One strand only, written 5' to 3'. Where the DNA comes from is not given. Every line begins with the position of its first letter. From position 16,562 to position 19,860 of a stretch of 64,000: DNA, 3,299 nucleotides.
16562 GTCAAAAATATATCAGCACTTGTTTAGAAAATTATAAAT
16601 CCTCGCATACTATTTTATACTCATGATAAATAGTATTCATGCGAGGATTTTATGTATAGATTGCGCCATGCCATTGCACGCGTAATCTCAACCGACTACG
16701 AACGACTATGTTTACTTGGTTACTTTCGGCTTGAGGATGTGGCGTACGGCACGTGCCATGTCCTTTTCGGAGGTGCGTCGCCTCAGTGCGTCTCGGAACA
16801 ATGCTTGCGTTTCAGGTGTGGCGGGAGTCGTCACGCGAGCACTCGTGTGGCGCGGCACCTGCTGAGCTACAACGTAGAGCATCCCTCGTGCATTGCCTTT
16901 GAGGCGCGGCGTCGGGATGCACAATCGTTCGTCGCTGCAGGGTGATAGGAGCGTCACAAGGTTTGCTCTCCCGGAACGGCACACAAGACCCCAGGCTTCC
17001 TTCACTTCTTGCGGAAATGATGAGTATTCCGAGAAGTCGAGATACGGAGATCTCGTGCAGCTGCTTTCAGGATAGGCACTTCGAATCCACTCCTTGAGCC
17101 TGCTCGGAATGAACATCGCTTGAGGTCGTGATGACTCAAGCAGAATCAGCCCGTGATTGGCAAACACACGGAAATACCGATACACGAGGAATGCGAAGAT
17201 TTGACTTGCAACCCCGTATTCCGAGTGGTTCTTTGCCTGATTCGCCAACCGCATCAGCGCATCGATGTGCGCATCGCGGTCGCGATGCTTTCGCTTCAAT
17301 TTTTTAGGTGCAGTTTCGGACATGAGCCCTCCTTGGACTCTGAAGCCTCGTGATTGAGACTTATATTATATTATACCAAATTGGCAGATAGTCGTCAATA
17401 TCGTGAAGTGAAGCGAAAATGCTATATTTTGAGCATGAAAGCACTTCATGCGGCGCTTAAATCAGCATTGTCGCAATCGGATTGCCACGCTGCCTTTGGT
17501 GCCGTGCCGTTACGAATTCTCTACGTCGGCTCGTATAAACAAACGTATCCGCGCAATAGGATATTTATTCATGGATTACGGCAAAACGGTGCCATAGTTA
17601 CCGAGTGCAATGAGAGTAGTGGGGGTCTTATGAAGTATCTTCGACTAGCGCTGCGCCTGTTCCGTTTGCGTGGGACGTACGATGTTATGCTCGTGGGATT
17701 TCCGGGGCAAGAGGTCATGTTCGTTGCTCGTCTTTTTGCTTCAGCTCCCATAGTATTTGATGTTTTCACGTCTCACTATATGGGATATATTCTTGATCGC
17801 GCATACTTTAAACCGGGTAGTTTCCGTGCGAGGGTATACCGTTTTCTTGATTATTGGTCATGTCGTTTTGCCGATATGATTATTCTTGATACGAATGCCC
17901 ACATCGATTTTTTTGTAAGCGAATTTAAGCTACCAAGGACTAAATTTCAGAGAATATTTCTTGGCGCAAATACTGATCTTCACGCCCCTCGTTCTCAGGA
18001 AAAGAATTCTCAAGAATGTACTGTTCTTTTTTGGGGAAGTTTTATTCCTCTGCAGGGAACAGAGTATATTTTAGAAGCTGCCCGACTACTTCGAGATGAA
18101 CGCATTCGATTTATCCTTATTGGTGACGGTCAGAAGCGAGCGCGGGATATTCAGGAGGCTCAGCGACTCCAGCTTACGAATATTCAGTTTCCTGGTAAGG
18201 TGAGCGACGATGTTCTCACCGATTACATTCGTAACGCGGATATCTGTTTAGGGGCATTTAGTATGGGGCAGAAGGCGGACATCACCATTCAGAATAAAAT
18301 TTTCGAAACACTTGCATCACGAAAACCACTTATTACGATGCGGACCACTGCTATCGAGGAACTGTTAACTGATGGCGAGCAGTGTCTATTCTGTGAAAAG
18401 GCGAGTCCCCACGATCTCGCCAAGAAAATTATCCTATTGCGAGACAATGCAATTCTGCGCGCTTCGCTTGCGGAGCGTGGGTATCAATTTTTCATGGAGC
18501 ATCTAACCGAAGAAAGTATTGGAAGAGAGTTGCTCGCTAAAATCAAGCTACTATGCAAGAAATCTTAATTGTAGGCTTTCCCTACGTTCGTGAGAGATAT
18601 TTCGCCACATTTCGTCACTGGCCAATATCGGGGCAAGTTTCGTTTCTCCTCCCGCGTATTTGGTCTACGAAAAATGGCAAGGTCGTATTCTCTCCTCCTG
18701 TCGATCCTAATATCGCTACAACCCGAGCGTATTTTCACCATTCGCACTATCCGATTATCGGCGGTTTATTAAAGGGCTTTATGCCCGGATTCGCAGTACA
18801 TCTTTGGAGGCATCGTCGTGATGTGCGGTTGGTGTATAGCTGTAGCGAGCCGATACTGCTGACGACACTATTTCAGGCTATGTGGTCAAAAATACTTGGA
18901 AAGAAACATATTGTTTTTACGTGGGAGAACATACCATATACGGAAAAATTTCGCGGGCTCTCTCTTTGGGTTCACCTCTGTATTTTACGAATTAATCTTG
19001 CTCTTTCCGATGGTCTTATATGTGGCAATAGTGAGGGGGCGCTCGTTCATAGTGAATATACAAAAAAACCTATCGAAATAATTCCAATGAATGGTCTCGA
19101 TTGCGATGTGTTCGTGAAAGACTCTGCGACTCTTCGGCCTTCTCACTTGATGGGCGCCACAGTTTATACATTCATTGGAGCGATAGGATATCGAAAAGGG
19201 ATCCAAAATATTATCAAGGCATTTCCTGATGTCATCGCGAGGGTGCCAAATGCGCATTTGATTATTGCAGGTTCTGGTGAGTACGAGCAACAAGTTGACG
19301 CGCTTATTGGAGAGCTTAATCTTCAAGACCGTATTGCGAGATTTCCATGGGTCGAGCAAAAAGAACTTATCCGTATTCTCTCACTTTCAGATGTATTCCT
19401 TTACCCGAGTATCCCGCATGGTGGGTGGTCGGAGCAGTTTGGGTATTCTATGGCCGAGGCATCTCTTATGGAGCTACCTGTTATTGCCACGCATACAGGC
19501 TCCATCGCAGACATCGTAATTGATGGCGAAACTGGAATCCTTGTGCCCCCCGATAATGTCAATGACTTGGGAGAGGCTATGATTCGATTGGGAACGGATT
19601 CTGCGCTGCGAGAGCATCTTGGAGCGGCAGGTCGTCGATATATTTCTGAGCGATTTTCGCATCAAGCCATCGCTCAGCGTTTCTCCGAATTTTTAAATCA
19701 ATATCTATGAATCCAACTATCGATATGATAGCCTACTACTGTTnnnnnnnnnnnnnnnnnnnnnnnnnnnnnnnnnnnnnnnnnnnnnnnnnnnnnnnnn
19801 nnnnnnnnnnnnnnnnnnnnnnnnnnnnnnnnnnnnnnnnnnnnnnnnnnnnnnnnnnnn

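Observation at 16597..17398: Orphan, strongly signalled minus-strand gene inserted in the middle of the glycosyltransferase operon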

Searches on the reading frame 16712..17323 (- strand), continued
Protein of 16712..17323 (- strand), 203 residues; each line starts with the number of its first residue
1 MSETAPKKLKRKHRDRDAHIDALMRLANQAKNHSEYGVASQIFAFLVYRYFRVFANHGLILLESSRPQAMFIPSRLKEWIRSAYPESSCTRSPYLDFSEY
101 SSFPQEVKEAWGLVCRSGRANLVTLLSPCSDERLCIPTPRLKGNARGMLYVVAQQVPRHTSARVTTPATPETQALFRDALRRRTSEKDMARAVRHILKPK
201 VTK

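Call 84: find_homologous_proteins(query=A9, max_evalue=1)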
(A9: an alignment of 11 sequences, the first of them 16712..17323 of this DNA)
Query A9 (11 sequences) (203 aa, profile of the alignment): 7 proteins with E <= 1 among 2285 candidates.
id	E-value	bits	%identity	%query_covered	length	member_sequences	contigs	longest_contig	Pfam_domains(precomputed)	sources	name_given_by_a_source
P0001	5.3e-99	348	96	100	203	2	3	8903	-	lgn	-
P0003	1.3e-98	347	90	100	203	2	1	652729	-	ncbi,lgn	-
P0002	1.8e-98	346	91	99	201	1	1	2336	-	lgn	-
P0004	6.6e-92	325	61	99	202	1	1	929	-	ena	-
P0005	2.1e-79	284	58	90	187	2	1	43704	-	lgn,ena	-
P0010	6.3e-70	253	35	72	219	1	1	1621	-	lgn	-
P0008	2.2e-37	147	26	71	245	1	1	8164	-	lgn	-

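Call 99: list_cluster_members(proteins=[window:16712-17323:-, P0003, P0005])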
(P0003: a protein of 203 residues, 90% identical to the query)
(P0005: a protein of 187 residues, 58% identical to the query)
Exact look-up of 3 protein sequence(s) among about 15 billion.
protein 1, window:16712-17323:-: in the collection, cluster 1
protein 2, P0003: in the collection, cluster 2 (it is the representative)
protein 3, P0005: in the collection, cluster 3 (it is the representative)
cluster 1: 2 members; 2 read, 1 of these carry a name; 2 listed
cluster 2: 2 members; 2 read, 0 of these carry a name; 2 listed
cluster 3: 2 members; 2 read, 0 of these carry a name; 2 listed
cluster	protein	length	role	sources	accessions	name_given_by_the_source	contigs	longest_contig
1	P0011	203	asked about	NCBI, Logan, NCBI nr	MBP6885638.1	MAG: hypothetical protein KBC02_00105 [Candidatus Pacebacteria bacterium] | hypothetical protein [Candidatus Paceibacterota bacterium]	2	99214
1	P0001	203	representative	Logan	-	-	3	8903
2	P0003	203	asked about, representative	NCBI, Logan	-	-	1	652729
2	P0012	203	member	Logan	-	-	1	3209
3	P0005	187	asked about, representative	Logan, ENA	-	-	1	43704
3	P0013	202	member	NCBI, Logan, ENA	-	-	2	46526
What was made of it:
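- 16712..17323 (-): Gene X: a 203-aa protein, pI 10.2, from an orphan family. The identical protein is NCBI MBP6885638.1, 'hypothetical protein' (call 99).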

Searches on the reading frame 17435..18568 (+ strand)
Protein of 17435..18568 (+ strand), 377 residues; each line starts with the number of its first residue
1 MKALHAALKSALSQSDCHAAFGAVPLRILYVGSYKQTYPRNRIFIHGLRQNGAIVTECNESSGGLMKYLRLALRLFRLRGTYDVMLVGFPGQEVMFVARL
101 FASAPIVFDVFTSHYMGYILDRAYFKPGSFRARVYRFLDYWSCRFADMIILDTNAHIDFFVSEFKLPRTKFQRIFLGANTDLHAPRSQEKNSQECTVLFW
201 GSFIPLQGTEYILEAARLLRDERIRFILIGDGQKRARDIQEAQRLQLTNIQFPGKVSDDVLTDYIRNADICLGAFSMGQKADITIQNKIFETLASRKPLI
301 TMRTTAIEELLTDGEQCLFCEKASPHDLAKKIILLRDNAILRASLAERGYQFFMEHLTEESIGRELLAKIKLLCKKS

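Call 58: search_protein_families(library=pfam, proteins=[window:17435-18568:+], max_evalue=0.001)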
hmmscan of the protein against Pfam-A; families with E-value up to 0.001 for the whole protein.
window:17435-18568:+ (377 aa): 4 families
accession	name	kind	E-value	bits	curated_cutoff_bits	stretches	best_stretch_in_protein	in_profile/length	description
PF13692.12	Glyco_trans_1_4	-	1.3e-20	74.6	27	1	196-336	3-140/142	Glycosyl transferases group 1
PF00534.26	Glycos_transf_1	-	4.5e-17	62.5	26.4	1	186-351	7-171/172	Glycosyl transferases group 1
PF13524.12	Glyco_trans_1_2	-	1e-12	48.7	25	1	212-365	5-141/144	Glycosyl transferase-like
PF13579.12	Glyco_trans_4_4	-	0.00022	22.1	29.7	0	64-170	55-151/158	Glycosyl transferase 4-like domain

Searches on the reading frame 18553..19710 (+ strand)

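Call 58: search_protein_families(library=pfam, proteins=[window:18553-19710:+], max_evalue=0.001)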
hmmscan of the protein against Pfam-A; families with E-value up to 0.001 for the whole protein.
window:18553-19710:+ (385 aa): 3 families
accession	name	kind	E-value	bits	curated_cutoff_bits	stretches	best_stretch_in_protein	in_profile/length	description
PF00534.26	Glycos_transf_1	-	1.2e-33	116.5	26.4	1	203-362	16-171/172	Glycosyl transferases group 1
PF13692.12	Glyco_trans_1_4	-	2.8e-28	99.4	27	1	204-348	3-141/142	Glycosyl transferases group 1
PF13524.12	Glyco_trans_1_2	-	0.00023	21.6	25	1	227-377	8-142/144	Glycosyl transferase-like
